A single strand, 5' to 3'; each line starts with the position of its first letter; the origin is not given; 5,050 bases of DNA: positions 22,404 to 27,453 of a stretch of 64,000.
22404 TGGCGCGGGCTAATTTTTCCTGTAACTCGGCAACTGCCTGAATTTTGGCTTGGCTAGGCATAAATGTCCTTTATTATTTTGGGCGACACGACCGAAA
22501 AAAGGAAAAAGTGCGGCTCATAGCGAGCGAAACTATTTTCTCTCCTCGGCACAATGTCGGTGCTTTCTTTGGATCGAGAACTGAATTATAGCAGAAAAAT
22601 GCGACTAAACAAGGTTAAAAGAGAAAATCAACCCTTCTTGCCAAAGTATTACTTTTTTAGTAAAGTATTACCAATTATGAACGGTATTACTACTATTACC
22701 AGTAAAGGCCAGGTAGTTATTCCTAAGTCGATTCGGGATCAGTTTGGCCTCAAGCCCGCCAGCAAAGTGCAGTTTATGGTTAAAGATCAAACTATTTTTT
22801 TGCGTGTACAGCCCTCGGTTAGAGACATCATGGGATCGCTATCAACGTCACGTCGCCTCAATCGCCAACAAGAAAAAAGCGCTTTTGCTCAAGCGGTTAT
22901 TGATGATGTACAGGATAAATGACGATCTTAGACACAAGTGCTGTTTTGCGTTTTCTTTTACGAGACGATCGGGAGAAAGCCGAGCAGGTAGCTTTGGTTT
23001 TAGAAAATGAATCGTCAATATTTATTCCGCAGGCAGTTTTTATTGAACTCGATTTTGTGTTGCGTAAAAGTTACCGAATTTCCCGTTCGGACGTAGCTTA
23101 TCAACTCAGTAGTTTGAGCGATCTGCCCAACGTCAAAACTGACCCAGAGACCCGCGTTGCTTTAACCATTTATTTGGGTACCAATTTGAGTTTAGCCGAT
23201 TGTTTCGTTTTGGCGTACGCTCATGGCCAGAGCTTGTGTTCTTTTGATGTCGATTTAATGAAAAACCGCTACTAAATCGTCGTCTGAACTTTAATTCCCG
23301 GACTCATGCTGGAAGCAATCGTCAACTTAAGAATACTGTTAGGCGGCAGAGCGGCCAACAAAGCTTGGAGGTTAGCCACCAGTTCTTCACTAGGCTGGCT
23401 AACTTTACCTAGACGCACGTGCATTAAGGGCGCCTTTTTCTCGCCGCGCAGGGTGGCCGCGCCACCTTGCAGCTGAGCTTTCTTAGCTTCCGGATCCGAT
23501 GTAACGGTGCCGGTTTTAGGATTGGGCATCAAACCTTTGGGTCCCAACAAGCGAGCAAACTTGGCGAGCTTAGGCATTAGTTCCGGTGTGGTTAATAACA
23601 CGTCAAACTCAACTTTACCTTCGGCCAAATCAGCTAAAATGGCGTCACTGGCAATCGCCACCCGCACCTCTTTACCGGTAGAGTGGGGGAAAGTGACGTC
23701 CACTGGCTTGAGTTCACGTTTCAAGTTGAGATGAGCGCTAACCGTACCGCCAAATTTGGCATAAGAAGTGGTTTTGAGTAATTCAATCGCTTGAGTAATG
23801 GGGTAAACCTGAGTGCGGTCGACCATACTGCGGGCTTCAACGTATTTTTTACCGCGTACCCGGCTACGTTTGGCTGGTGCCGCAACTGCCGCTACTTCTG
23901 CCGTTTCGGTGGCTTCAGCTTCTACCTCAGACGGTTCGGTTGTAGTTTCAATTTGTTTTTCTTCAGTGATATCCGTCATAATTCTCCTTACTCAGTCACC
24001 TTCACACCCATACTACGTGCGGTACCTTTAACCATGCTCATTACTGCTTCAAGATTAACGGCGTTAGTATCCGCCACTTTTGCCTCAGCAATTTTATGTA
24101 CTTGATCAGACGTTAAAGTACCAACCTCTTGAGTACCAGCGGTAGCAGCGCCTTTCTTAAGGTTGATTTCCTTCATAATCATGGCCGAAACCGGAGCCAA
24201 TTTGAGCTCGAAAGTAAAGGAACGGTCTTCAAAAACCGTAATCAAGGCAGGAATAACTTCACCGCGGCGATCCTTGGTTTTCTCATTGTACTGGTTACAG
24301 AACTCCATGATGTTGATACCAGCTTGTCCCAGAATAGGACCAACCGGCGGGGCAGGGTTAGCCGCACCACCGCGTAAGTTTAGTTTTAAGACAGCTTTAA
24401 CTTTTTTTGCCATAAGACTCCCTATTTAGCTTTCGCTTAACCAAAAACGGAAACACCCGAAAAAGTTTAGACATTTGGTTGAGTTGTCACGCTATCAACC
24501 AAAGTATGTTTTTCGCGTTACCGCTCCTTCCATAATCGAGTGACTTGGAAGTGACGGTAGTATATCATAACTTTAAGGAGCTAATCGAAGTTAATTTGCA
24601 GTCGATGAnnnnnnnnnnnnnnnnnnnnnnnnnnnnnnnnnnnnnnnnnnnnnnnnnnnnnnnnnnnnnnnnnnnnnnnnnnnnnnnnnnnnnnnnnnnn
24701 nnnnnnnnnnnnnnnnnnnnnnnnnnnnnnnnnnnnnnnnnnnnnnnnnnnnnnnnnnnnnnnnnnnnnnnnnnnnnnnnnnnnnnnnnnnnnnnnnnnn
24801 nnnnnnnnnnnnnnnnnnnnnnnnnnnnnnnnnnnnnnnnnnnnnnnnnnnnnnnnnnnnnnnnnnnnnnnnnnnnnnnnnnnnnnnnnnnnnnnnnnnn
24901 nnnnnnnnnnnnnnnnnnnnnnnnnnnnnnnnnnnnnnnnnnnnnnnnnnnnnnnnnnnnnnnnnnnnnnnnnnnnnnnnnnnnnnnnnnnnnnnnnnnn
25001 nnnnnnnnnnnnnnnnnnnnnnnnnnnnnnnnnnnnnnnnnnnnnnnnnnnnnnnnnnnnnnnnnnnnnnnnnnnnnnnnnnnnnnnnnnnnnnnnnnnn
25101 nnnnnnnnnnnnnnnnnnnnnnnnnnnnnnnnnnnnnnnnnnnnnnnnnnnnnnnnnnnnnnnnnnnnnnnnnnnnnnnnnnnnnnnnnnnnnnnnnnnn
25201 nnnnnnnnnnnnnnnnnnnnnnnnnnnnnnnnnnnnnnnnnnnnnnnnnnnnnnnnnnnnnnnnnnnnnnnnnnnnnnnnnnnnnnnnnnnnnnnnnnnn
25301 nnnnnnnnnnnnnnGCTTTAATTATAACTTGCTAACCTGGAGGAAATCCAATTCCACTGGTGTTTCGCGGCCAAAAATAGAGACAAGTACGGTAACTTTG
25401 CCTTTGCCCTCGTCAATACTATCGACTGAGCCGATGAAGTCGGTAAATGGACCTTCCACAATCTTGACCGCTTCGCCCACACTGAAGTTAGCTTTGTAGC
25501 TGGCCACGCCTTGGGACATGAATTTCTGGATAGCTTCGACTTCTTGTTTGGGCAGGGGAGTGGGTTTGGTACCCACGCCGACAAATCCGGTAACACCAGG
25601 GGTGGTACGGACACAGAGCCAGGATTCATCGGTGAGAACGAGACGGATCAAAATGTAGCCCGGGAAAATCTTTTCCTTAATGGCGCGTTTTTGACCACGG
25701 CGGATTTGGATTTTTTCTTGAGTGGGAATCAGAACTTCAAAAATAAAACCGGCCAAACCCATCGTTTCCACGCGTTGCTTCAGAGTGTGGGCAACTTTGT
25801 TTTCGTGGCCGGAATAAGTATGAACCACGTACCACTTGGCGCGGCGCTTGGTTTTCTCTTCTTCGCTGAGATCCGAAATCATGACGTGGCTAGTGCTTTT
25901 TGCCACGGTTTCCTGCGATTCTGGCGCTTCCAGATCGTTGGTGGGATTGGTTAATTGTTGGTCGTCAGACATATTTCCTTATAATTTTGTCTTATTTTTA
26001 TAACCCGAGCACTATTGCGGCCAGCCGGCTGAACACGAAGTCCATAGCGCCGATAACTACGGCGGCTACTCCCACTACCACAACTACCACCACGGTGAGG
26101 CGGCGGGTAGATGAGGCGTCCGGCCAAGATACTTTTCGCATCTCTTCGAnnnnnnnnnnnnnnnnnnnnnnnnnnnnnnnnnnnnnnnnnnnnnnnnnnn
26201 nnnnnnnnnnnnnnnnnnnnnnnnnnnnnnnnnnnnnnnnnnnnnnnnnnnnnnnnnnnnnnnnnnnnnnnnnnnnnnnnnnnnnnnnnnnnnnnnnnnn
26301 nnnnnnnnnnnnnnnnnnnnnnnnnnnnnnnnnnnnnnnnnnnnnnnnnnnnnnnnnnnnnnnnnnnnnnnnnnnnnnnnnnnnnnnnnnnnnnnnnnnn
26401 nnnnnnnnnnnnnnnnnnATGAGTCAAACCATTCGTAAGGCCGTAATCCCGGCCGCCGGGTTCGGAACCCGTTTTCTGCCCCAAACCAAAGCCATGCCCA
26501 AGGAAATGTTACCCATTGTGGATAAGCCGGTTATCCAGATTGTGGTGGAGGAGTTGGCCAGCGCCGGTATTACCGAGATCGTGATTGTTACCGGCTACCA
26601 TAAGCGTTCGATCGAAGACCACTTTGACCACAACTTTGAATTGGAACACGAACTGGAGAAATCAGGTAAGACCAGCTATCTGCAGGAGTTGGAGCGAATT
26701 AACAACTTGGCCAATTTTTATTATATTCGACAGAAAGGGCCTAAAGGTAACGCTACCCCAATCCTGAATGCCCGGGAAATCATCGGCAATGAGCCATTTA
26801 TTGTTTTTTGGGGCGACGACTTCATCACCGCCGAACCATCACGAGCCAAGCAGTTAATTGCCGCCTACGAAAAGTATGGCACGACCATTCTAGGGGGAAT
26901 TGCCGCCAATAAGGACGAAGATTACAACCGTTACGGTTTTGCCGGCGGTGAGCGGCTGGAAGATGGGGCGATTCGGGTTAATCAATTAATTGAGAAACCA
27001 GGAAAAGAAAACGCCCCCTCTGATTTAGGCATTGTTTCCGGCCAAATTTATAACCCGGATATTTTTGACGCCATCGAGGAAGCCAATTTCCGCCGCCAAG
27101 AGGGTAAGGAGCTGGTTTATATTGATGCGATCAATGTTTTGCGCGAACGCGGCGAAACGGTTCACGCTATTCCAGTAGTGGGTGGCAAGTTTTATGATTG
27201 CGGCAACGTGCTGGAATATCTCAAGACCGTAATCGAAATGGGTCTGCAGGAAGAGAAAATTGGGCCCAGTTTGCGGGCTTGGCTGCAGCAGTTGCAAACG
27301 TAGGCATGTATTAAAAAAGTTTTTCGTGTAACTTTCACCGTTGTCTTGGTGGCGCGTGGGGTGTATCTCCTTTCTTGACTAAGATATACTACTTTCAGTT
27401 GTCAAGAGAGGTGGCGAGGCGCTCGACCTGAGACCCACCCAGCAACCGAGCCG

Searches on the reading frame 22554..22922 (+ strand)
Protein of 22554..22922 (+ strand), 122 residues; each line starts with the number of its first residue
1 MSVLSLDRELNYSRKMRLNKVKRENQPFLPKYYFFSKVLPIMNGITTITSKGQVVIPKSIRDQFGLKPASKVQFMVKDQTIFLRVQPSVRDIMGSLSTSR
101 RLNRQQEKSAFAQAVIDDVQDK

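Call 41: search_protein_families(library=pfam, proteins=[window:22554-22922:+], max_evalue=0.01)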
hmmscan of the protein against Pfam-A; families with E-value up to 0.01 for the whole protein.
window:22554-22922:+ (122 aa): 2 families
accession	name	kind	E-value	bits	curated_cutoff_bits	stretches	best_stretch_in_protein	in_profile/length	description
PF04014.23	MazE_antitoxin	-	1.3e-08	35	24.7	1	45-86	1-43/48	Antidote-toxin recognition MazE, bacterial antitoxin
PF15937.10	PrlF_antitoxin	-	0.0025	18.4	32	1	46-79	2-35/99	prlF antitoxin for toxin YhaV_toxin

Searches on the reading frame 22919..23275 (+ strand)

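Call 41: search_protein_families(library=pfam, proteins=[window:22919-23275:+], max_evalue=0.01)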
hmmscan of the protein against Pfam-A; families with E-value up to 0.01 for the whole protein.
window:22919-23275:+ (118 aa): 2 families
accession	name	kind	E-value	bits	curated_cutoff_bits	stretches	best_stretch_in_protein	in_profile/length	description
PF01850.27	PIN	-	4.5e-12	47.1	23.6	1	3-104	2-105/120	PIN domain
PF13470.12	PIN_3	-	0.008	17.4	27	1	3-69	3-74/115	PIN domain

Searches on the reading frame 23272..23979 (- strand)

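Call 41: search_protein_families(library=pfam, proteins=[window:23272-23979:-], max_evalue=0.01)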
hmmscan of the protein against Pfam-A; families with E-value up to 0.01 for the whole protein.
window:23272-23979:- (235 aa): 1 family
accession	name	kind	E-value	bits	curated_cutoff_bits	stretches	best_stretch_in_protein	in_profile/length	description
PF00687.26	Ribosomal_L1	-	6.2e-24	85.1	32.2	1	120-227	85-198/198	Ribosomal protein L1p/L10e family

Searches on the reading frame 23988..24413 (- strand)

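Call 41: search_protein_families(library=pfam, proteins=[window:23988-24413:-], max_evalue=0.01)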
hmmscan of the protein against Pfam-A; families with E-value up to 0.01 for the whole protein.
window:23988-24413:- (141 aa): 2 families
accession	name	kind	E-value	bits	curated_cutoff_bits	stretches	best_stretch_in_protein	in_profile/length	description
PF03946.19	Ribosomal_L11_N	-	3e-25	88.2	32.9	1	9-66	1-58/58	Ribosomal protein L11, N-terminal domain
PF00298.24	Ribosomal_L11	-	4.3e-20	72.3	21.4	1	73-139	3-69/69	Ribosomal protein L11, RNA binding domain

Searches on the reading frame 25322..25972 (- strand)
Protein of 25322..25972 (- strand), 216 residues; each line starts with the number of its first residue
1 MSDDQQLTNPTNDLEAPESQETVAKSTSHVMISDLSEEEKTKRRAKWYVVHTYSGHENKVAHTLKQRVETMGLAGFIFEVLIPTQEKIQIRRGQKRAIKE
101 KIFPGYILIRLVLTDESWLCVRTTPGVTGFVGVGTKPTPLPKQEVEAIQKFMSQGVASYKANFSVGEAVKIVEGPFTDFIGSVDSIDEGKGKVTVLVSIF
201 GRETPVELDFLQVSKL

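Call 39: search_protein_families(library=pfam, proteins=[window:25322-25972:-], max_evalue=0.01)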
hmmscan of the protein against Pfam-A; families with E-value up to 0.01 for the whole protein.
window:25322-25972:- (216 aa): 4 families
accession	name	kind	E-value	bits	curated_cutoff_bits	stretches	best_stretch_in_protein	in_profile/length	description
PF02357.24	NusG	-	7.8e-30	103.7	22.2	1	46-148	2-92/93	Transcription termination factor nusG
PF00467.35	KOW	-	1.1e-05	25.4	22.3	1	165-195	1-31/32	KOW motif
PF23284.2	KOW2_Spt5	-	0.0082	16.4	28.9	0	166-215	2-49/50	Transcription elongation factor SPT5, second KOW domain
PF03701.19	UPF0181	-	0.009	16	23.5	0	144-172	16-37/50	Uncharacterised protein family (UPF0181)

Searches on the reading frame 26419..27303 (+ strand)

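Call 39: search_protein_families(library=pfam, proteins=[window:26419-27303:+], max_evalue=0.01)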
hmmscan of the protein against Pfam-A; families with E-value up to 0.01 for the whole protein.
window:26419-27303:+ (294 aa): 3 families
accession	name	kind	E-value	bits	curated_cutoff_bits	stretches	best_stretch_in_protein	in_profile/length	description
PF00483.29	NTP_transferase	-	2e-29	103.4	21.2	1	7-269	1-237/245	Nucleotidyl transferase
PF12804.13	NTP_transf_3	-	5e-07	30.5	27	1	8-63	1-51/160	MobA-like NTP transferase domain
PF01128.25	IspD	-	0.00064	20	27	1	8-58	3-51/221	2-C-methyl-D-erythritol 4-phosphate cytidylyltransferase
